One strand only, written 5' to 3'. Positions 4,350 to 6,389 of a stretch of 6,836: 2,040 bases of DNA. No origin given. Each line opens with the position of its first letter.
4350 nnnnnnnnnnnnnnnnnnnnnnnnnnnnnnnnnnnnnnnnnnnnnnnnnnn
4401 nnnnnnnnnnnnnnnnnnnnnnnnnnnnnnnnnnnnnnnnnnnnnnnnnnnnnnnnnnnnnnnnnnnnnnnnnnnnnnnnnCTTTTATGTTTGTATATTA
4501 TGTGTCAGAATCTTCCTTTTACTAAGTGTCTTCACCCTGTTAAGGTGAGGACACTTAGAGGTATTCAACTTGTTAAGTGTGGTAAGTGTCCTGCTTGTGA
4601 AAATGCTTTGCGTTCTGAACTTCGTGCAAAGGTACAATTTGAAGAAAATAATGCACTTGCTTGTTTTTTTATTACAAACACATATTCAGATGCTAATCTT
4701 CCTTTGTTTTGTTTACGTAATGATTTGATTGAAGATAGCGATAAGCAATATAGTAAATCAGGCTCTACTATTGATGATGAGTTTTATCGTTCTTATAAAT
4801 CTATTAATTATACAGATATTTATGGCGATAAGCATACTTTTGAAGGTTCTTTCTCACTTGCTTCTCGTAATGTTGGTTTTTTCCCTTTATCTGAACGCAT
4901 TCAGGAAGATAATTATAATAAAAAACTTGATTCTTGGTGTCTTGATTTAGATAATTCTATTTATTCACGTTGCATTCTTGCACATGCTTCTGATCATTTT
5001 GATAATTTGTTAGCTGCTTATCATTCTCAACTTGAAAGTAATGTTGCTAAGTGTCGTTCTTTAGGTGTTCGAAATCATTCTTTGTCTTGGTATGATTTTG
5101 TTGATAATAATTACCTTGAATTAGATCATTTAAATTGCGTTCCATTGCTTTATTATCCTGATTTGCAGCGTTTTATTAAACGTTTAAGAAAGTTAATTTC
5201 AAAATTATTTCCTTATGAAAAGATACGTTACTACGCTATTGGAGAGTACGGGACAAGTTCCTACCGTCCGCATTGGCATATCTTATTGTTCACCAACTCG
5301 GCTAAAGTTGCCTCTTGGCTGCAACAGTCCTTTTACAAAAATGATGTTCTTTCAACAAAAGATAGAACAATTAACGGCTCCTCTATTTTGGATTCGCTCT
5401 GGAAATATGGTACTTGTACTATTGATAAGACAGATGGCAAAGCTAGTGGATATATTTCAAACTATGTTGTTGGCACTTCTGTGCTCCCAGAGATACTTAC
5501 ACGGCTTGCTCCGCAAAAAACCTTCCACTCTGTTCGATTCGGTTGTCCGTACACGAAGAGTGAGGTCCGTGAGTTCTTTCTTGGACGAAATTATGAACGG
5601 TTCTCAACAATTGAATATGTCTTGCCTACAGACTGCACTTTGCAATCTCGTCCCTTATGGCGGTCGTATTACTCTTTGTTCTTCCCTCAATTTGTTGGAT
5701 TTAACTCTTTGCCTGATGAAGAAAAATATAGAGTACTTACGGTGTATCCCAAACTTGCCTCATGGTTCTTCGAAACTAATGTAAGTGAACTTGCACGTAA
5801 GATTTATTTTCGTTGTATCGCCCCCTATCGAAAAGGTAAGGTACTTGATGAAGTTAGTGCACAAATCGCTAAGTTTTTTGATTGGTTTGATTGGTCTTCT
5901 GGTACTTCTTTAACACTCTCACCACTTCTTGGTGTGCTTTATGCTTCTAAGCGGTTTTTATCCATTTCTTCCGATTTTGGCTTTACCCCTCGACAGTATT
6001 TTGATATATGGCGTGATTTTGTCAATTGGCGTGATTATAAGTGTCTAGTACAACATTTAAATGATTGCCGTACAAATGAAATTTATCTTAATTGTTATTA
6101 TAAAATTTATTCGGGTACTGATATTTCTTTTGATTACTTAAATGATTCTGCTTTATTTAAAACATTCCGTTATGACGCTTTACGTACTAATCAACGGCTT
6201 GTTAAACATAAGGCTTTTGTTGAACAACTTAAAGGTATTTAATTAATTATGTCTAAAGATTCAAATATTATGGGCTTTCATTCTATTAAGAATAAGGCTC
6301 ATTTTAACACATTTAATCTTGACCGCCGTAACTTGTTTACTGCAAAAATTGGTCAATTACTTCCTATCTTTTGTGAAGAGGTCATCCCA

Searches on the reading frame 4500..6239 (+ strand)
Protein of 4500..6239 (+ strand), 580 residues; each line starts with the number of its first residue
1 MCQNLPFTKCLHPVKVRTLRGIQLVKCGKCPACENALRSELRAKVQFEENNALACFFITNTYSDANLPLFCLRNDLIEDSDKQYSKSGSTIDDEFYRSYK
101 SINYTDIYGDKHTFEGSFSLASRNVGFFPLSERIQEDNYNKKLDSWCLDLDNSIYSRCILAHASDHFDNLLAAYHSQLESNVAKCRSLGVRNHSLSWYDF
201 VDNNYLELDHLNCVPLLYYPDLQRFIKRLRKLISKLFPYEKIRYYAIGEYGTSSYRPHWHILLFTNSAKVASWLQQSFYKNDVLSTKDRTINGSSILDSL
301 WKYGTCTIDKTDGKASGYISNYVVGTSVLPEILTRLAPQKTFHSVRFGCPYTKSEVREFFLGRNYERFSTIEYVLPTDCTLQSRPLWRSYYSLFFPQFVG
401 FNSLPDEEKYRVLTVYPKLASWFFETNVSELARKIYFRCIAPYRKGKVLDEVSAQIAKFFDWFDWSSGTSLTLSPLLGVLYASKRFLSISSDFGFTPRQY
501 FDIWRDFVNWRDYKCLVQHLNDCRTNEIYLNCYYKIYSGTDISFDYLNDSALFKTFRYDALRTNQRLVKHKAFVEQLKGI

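Call 93: find_related_loci(query=window:4500-6239:+, collection=viral_contigs, flank=7000)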
Query window:4500-6239:+ (580 aa) in viral_contigs; peptide patterns used: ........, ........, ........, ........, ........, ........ (x = any residue, [..] = any of these).
4 stretches matched a pattern; 4 encode a relative of the query (tblastn E <= 1e-3); 4 distinct loci.
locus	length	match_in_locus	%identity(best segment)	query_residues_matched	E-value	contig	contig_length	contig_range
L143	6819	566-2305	93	1-580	0e+0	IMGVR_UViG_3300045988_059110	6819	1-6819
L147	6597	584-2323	86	1-580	0e+0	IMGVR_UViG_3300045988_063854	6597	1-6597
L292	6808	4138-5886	70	1-580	0e+0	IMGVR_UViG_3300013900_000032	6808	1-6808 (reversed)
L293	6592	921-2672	72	1-580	0e+0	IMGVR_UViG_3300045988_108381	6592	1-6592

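Call 97: find_related_loci(query=A4, collection=viral_contigs, flank=7000)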
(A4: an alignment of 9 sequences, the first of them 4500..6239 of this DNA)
Query A4 (580 aa) in viral_contigs; peptide patterns used: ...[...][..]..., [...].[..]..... (x = any residue, [..] = any of these).
315 stretches matched a pattern; 304 encode a relative of the query (tblastn E <= 1e-3); the best 80 are kept; 80 distinct loci.
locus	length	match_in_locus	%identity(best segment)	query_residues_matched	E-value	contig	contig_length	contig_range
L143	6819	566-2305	93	1-580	0e+0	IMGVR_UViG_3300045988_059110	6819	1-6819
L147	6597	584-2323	86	1-580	0e+0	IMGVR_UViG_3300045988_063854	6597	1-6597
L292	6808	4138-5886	70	1-580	0e+0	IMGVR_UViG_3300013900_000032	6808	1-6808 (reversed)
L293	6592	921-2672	72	1-580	0e+0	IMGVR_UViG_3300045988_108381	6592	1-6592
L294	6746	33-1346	41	108-580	1e-102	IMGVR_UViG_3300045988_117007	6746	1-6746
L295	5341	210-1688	35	1-575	8e-55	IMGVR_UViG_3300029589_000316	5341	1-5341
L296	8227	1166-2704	26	1-580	2e-54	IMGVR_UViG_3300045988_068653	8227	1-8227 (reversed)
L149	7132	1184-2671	34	1-575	1e-54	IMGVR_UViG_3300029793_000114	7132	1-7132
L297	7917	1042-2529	34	1-575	5e-54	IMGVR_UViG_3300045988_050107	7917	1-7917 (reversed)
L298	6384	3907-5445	27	1-580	3e-54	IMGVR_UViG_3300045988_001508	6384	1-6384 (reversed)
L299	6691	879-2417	26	1-580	5e-54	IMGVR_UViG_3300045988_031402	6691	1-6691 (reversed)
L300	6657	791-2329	26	1-580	2e-52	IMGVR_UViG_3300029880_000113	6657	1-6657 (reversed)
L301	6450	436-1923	34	1-575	1e-52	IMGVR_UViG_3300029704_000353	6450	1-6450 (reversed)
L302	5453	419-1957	27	1-580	5e-52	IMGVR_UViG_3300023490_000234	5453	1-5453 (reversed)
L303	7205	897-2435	25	1-580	3e-52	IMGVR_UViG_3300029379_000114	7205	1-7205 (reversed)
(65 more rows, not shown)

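Call 105: search_protein_families(library=pfam, proteins=[window:4500-6239:+], max_evalue=0.01)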
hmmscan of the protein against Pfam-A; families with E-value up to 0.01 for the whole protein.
window:4500-6239:+ (580 aa): 1 family
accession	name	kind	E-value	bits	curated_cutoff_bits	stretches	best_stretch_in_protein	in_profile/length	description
PF23343.2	REP_ORF2-G2P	-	2.6e-15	56.9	27.8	1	221-324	18-96/99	Replication-associated protein ORF2/G2P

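Call 106: search_protein_families(library=phrogs, proteins=[window:4500-6239:+], max_evalue=0.01)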
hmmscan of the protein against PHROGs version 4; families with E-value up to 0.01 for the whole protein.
window:4500-6239:+ (580 aa): 3 families
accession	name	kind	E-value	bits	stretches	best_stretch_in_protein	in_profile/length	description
phrog_942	-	DNA, RNA and nucleotide metabolism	3.5e-31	110.1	2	212-331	137-242/501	replication initiation protein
phrog_29197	-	unknown function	1.4e-12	49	1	216-272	122-176/187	-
phrog_713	-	DNA, RNA and nucleotide metabolism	0.009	15.9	0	219-280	146-206/432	DNA replication initiation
